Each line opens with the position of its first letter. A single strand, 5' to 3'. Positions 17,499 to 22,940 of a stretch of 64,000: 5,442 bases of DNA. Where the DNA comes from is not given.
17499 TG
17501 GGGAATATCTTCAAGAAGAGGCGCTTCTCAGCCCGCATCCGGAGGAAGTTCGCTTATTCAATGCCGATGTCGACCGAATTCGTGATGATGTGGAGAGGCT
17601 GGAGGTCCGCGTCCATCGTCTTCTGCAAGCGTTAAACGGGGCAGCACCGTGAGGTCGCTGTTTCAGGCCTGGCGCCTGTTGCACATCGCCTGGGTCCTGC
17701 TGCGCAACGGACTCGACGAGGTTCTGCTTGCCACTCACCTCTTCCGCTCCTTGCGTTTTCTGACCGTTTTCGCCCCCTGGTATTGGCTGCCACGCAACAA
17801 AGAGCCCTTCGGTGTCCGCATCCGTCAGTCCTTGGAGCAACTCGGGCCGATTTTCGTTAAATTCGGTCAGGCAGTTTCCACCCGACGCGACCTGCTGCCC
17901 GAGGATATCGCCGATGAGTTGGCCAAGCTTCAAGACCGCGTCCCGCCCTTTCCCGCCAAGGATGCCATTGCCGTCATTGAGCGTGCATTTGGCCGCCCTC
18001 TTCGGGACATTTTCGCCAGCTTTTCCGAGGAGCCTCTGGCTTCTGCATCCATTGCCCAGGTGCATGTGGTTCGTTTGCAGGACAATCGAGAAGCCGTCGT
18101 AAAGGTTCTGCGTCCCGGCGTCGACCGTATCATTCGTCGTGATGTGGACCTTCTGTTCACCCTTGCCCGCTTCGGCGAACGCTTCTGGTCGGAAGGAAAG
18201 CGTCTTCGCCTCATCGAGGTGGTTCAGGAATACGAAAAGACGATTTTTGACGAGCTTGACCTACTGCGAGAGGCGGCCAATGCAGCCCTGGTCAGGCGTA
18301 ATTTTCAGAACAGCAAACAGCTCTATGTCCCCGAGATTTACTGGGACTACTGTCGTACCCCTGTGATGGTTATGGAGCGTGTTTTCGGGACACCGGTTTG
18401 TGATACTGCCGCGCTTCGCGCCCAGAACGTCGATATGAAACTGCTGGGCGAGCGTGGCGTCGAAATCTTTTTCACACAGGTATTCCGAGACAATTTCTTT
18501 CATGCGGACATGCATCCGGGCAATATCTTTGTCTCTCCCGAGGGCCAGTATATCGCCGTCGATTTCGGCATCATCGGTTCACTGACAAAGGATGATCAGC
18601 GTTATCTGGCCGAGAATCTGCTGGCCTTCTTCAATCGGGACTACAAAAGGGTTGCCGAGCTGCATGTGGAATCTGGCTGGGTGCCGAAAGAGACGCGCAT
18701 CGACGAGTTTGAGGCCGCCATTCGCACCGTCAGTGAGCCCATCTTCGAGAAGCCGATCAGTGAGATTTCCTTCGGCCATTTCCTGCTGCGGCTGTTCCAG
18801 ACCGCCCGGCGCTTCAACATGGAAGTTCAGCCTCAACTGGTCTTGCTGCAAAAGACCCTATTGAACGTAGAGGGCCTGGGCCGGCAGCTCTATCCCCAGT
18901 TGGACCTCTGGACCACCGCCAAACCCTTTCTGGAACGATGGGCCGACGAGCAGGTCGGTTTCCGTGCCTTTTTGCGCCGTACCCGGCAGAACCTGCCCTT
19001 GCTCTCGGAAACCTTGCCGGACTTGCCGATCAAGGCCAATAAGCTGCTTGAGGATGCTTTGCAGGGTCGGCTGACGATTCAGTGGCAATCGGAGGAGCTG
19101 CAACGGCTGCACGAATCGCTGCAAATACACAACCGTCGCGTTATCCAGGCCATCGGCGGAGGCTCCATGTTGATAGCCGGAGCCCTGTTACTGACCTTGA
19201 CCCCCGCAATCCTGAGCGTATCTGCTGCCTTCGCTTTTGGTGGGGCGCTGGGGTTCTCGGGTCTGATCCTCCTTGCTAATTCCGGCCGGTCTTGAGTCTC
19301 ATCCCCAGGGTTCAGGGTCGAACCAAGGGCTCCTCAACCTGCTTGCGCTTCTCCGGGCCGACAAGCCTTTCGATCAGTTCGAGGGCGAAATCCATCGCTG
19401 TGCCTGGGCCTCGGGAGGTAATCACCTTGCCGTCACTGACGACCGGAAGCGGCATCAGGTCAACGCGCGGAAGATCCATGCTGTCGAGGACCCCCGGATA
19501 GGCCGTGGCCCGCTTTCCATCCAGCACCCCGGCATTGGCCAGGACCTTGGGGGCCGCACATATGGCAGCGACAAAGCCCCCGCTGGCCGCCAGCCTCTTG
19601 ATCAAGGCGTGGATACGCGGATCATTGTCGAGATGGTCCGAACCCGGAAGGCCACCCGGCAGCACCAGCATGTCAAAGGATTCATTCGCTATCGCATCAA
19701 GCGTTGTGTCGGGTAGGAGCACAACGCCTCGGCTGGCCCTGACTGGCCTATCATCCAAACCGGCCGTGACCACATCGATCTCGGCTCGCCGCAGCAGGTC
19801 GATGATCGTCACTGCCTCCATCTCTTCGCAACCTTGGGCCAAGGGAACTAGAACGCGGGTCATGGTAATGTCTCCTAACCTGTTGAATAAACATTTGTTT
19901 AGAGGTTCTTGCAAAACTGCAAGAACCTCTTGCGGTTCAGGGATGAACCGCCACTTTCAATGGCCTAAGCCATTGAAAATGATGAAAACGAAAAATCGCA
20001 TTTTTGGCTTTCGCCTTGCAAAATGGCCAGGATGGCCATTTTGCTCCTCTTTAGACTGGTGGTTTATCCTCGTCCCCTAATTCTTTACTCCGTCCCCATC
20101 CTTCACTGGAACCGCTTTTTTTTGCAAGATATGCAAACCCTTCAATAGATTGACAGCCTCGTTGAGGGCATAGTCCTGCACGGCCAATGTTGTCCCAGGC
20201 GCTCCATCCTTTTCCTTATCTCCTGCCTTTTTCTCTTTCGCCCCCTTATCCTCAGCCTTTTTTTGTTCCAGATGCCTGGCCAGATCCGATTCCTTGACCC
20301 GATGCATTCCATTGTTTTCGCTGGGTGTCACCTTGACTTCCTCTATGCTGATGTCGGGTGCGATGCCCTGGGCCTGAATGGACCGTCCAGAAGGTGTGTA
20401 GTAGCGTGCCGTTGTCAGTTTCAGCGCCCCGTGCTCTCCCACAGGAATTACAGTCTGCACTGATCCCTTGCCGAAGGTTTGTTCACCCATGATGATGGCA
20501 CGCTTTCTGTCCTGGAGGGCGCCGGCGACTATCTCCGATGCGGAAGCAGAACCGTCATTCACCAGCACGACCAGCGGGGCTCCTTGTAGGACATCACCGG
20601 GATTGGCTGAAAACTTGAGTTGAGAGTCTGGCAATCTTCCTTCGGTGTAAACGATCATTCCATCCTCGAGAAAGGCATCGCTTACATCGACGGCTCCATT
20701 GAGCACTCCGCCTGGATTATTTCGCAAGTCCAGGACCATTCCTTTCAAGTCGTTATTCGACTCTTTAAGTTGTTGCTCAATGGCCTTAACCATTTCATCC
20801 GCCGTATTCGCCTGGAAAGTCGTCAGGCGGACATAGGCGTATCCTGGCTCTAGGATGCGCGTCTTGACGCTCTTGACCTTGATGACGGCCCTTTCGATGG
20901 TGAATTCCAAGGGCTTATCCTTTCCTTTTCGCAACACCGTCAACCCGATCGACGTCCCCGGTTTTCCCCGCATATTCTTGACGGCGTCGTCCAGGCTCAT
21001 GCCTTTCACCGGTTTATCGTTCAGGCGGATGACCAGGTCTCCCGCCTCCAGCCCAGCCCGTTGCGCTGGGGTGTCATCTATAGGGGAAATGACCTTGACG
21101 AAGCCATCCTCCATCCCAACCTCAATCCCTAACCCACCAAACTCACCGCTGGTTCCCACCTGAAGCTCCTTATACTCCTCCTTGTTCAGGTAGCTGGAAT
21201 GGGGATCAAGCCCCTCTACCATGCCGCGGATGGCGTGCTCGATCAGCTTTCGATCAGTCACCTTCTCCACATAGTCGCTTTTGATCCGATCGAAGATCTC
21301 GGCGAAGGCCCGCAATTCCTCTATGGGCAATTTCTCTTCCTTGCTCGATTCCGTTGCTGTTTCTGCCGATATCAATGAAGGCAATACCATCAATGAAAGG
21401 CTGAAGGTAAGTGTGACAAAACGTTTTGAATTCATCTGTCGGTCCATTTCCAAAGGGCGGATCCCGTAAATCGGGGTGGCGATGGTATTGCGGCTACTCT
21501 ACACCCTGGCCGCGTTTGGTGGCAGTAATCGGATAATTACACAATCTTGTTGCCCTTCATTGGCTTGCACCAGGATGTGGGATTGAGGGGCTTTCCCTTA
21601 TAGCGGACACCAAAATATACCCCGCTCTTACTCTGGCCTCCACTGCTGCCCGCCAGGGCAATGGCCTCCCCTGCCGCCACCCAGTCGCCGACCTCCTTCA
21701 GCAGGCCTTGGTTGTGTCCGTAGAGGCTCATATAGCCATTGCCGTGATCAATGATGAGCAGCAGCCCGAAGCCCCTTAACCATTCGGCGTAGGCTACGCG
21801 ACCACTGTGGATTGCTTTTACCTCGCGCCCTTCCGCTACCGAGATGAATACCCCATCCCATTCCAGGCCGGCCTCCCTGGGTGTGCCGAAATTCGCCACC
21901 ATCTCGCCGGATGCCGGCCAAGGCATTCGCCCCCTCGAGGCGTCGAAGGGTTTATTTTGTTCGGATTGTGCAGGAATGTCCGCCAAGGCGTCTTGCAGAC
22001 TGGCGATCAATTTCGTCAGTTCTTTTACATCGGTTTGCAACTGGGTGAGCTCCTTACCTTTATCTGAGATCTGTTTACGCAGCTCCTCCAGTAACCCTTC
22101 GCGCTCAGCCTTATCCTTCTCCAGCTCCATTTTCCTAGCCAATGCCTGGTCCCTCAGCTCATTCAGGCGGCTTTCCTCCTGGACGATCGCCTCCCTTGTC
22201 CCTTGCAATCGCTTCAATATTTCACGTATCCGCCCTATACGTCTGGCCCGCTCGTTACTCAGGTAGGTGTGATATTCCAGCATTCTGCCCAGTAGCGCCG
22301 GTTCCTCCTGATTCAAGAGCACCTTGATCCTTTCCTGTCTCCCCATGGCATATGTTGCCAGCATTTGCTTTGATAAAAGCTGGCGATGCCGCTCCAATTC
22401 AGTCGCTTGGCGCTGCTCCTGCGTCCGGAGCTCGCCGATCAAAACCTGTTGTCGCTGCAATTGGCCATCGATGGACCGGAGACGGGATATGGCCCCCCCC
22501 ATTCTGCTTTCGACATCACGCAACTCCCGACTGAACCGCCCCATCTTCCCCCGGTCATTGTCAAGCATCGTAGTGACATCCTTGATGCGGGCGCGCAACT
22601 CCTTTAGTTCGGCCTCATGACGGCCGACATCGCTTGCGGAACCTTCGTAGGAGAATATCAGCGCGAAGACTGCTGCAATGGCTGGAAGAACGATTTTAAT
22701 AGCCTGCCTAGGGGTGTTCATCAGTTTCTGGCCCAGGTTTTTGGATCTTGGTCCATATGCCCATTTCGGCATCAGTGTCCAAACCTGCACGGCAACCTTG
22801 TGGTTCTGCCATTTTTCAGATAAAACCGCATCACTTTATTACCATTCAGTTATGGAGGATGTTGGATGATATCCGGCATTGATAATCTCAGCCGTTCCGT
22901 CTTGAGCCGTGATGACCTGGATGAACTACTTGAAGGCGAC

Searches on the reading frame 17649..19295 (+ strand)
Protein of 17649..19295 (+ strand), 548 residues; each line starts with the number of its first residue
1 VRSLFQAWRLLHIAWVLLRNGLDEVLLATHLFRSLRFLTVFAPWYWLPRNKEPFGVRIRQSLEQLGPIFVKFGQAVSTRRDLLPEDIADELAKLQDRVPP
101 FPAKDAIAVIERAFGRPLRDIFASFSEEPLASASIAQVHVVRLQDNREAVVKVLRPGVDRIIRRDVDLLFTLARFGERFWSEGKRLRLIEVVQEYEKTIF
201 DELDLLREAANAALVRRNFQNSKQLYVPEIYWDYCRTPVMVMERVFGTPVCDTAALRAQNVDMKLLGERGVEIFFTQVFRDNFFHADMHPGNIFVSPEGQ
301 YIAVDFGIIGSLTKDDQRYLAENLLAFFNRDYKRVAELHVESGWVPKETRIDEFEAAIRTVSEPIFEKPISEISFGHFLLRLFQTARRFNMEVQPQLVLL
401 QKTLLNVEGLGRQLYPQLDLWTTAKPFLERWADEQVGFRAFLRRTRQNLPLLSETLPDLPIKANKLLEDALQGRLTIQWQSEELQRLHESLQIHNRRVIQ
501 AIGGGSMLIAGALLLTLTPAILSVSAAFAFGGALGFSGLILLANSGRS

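Call 23: search_protein_families(library=ncbifam, proteins=[window:17649-19295:+])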
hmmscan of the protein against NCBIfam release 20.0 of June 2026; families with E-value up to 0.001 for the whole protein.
window:17649-19295:+ (548 aa): 3 families
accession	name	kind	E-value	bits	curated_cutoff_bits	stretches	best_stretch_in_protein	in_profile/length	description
NF003404.0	PRK04750.1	equivalog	7.4e-225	747.5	667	1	8-515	5-515/529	ubiquinone biosynthesis regulatory protein kinase UbiB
TIGR01982.1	UbiB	equivalog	1.8e-173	577.1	487.55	1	8-440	2-434/436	2-polyprenylphenol 6-hydroxylase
NF050082.1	ATPase_MABP1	exception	3.1e-30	105.3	800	1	69-365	64-360/435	macrolide-binding ATPase MABP-1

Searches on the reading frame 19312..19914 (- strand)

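Call 23: search_protein_families(library=ncbifam, proteins=[window:19312-19914:-])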
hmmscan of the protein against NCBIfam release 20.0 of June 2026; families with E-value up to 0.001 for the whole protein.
window:19312-19914:- (200 aa): 6 families
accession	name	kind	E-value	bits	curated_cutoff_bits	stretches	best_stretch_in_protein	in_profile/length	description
TIGR01383.1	not_thiJ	equivalog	4e-56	189.6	131.25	1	20-195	1-179/180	DJ-1 family glyoxalase III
NF008605.0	PRK11574.1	equivalog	5.3e-36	124.2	252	1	20-198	4-186/196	protein deglycase YajL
TIGR01382.1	PfpI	subfamily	7.6e-26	90.6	139.05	1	22-184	3-168/169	DJ-1/PfpI/YhbO family deglycase/protease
NF040823.1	deglyc_PfpI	equivalog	1.9e-18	66.9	330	1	20-181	2-162/166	deglycase PfpI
NF006902.0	PRK09393.1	equivalog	6.2e-13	48.6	425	1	49-198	48-196/327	transcriptional regulator FtrA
NF052371.1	TransRegGbdRPseu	equivalog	3.6e-11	42.7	480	1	52-190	57-193/365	choline metabolism transcriptional regulator GbdR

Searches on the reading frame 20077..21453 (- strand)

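Call 23: search_protein_families(library=ncbifam, proteins=[window:20077-21453:-])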
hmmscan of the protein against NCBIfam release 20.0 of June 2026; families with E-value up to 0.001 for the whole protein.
window:20077-21453:- (458 aa): 23 families
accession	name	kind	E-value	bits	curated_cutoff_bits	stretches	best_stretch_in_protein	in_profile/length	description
TIGR03900.1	prc_long_Delta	hypoth_equivalog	4e-116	389.2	660.95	1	50-409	83-446/973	MXAN_5808 family serine peptidase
TIGR00225.1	prc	subfamily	1.8e-107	359.3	218.6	1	58-381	1-324/335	C-terminal processing peptidase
NF045590.1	Cterm_S41_CtpC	exception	4.1e-91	305.8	665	1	56-371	64-379/418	carboxyl-terminal processing protease CtpC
NF052377.1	lmo1851_S41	exception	1.6e-87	294.2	725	1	44-373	44-370/468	lmo1851 family serine protease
NF045588.1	Cterm_S41_CtpA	exception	2e-83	280.5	625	1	63-376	66-382/401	carboxyl-terminal processing protease CtpA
NF045589.1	Cterm_S41_CtpB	exception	9.1e-81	271.6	633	1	69-372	79-382/416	carboxyl-terminal processing protease CtpB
NF045591.1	Cterm_S41_CtpZ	exception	1.3e-69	234.9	525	1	69-389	73-393/403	carboxyl-terminal processing protease CtpZ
NF051464.1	tail_spec_CT441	exception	2.3e-62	211.7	700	1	62-370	203-525/645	tail-specific protease Tsp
NF008388.1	PRK11186.1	exception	1.9e-42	145.5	825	1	71-372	211-528/663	carboxy terminal-processing peptidase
NF033424.1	chlamy_CPAF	equivalog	4e-11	42.2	250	1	293-371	458-539/564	protease-like activity factor CPAF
TIGR02037.1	degP_htrA_DO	subfamily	1e-10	41.2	416.2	1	125-240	267-371/434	Do family serine endopeptidase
NF058627.1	S41_Gfo1087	equivalog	1.9e-08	33.7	455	0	100-258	109-274/489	GFO_1087 family putative carboxy terminal peptidase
NF007526.1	PRK10139.1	equivalog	1.9e-07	30.2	756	1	127-232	301-402/456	serine endoprotease DegQ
TIGR02038.1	protease_degS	equivalog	3.7e-07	29.6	422.95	1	121-189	284-349/351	outer membrane-stress sensor serine endopeptidase DegS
NF008147.1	PRK10898.1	equivalog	7e-06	25.4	408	1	125-187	287-348/352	outer membrane-stress sensor serine endopeptidase DegS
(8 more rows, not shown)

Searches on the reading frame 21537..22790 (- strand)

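Call 23: search_protein_families(library=ncbifam, proteins=[window:21537-22790:-])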
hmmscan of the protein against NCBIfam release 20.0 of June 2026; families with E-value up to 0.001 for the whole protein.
window:21537-22790:- (417 aa): 18 families
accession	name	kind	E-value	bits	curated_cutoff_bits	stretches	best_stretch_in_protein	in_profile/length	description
NF008644.1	PRK11637.1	equivalog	1.7e-49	168.8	270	2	286-407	261-382/385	murein hydrolase activator EnvC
NF008123.1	PRK10871.1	equivalog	3.5e-22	79.3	311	1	286-406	243-360/365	murein hydrolase activator NlpD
NF041208.1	celldiv_DipM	equivalog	1.5e-20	73.9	740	1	280-407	289-416/419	cell division endopeptidase DipM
NF040883.1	amid_act_ActS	equivalog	4.5e-19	68.7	375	1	281-408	110-233/242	amidase activator ActS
NF052336.1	PdgHdaseHSB100310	equivalog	1.2e-15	57.7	500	1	284-401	30-147/316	peptidoglycan hydrolase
NF050804.1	CellDivDipMCaul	equivalog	6.5e-15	55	900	1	284-398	502-616/634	cell division endopeptidase DipM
NF052530.1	Heli_ShapePgp3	exception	1.8e-10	40.4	300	1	319-408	175-264/270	peptidoglycan metallopeptidase Pgp3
NF052529.1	PG_M23_Pgp6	exception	4.1e-10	38.9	600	1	322-408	346-432/452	peptidoglycan metallopeptidase Pgp6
NF053738.1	S2SprSpoIIQBc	equivalog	4.3e-07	29.8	250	1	316-408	127-223/232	stage II sporulation protein SpoIIQ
NF008652.0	PRK11649.1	equivalog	7.8e-07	28.1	341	1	313-405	315-407/439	murein DD-endopeptidase MepM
TIGR02168.1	SMC_prok_B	equivalog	1.1e-06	26.7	567.35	1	57-276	250-465/1181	chromosome segregation protein SMC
NF047755.1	LIC_10271_M23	exception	3.3e-06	27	180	1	313-405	119-206/207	LIC_10271 family cell wall hydrolase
NF045487.1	ASRP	equivalog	1.2e-05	24.1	300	0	169-275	345-451/593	archaea-specific SMC-related protein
NF053825.1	PdgNdpepShyA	equivalog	6.1e-05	21.9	700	1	327-411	312-396/425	peptidoglycan DD-endopeptidase ShyA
NF047657.1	CellWlHdaseLepto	equivalog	0.00046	19.7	400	1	311-403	128-215/221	hypothetical protein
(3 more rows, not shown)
